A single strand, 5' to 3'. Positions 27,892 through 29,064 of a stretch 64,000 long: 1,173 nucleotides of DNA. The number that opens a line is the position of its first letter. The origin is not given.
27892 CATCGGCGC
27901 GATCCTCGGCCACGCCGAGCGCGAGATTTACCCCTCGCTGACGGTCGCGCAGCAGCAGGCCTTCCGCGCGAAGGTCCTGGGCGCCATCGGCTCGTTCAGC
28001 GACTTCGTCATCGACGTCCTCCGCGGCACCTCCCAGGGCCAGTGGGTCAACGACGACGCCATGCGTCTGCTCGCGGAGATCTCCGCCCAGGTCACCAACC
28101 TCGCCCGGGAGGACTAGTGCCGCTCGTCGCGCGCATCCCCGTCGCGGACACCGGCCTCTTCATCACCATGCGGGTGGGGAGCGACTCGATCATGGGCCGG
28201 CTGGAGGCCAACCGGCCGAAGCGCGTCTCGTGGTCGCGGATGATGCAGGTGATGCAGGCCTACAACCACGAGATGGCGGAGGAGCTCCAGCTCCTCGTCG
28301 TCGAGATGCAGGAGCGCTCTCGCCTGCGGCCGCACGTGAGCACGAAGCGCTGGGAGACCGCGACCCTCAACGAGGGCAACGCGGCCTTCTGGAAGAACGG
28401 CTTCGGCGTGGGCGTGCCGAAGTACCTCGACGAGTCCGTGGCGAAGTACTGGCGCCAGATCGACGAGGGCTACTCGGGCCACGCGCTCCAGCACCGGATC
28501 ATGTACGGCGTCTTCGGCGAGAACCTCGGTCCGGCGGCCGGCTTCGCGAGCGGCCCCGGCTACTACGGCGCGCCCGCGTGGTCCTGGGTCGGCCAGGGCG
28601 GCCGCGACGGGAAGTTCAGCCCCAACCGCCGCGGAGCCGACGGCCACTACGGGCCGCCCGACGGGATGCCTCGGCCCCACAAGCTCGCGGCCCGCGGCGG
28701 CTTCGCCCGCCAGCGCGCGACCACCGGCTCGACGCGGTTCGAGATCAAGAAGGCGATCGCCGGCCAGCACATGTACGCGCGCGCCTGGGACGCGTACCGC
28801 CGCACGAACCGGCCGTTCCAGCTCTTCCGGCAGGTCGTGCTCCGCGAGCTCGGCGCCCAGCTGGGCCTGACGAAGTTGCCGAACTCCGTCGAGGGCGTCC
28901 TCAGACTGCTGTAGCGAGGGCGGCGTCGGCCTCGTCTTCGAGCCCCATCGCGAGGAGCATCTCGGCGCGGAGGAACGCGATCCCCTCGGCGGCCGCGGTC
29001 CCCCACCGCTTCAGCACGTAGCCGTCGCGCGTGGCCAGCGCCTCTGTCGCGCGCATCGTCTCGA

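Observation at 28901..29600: Leftward moron inserted between the head and tail structural genes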

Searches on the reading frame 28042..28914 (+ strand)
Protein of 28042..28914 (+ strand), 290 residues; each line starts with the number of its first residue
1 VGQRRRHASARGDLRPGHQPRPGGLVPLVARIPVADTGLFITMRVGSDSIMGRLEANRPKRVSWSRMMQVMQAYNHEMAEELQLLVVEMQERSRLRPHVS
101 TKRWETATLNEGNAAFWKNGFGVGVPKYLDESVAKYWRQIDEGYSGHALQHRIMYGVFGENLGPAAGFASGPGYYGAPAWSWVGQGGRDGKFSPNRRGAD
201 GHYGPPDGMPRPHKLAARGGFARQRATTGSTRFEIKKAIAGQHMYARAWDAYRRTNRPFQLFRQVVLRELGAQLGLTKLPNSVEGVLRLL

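Call 3: search_protein_families(library=pfam, proteins=[window:28042-28914:+], max_evalue=1)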
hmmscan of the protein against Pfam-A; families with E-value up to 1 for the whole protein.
window:28042-28914:+ (290 aa): 1 family
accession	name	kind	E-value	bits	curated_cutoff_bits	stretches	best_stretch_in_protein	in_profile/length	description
PF05336.19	rhaM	-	0.083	13.5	23.4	1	36-81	46-91/105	L-rhamnose mutarotase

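Call 4: search_protein_families(library=phrogs, proteins=[window:28042-28914:+], max_evalue=1)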
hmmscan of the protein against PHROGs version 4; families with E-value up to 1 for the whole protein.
window:28042-28914:+ (290 aa): 0 families

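Call 46: find_related_loci(query=A2, collection=genome_contigs, flank=6000)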
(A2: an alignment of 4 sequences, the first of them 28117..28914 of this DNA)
Query A2 (265 aa) in genome_contigs; peptide patterns used: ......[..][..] (x = any residue, [..] = any of these).
17 stretches matched a pattern, but none encodes a relative of the query by tblastn (E <= 1e-3).

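Call 47: find_related_loci(query=A2, collection=viral_contigs, flank=6000)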
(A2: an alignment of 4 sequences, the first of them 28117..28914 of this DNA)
Query A2 (265 aa) in viral_contigs; peptide patterns used: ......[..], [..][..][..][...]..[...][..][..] (x = any residue, [..] = any of these).
102 stretches matched a pattern; 10 encode a relative of the query (tblastn E <= 1e-3); 10 distinct loci.
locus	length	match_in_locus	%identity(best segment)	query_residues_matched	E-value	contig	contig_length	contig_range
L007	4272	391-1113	42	7-262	2e-52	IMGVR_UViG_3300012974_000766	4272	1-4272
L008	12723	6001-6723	41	7-262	4e-50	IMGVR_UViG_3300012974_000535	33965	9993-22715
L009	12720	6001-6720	34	3-262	6e-33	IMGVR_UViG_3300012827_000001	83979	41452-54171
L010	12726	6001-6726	33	3-265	3e-32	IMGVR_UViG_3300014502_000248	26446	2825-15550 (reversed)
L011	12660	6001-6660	30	38-265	7e-19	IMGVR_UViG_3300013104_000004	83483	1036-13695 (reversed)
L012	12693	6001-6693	31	30-248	1e-17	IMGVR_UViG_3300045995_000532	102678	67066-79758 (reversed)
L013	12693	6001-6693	31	30-248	1e-17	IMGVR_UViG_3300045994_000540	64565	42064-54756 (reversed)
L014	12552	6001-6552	29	45-245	2e-15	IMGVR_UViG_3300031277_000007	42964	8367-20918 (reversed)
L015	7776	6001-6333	36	40-149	6e-15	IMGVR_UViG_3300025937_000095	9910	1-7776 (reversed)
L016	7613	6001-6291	37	40-138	7e-15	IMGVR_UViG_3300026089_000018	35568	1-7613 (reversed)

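Call 68: search_protein_families(library=pfam, proteins=[L014:6650-7063:+, L014:7659-8156:+, L014:8146-8730:+, L012:6668-7522:-], max_evalue=0.1)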
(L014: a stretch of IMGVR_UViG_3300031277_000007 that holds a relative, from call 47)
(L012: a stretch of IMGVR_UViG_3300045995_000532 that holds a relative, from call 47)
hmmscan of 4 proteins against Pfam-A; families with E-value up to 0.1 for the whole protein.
L014:6650-7063:+ (137 aa): 1 family
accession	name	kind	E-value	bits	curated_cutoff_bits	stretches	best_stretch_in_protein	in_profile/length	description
PF00412.28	LIM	-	0.015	16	22.9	0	96-121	1-26/58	LIM domain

L014:7659-8156:+ (165 aa): 1 family
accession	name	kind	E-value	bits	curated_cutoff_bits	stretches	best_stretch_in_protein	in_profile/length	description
PF09943.14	DUF2175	-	0.00025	21.7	25.1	1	61-97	4-40/98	Uncharacterized protein conserved in archaea (DUF2175)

L014:8146-8730:+ (194 aa): 0 families

L012:6668-7522:- (284 aa): 0 families

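Call 89: search_dna_similar(query=window:28117-28914:+, collection=phages, mode=protein, max_evalue=0.001, max_rows=25)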
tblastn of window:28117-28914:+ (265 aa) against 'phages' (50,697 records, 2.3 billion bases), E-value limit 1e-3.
No match.

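Call 93: search_solved_structures(query=A2, max_evalue=1)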
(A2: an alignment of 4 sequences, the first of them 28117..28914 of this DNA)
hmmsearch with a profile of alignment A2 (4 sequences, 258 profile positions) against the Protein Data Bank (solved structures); distinct sequences matched with E-value up to 1: 5.
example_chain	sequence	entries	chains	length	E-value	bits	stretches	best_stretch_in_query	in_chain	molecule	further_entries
4y6w_A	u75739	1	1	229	0.0019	21.1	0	207-238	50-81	NaB(AB)3ACb - light chain TPR-like repeats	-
3fyl_A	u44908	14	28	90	0.6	12.9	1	197-256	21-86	Glucocorticoid receptor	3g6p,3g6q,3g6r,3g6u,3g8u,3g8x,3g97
6cfn_A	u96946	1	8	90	0.6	12.8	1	197-256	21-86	Glucocorticoid receptor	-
6bse_A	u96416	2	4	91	0.62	12.8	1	197-256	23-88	Glucocorticoid receptor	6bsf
1r4o_A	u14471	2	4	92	0.63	12.8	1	197-256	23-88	Glucocorticoid receptor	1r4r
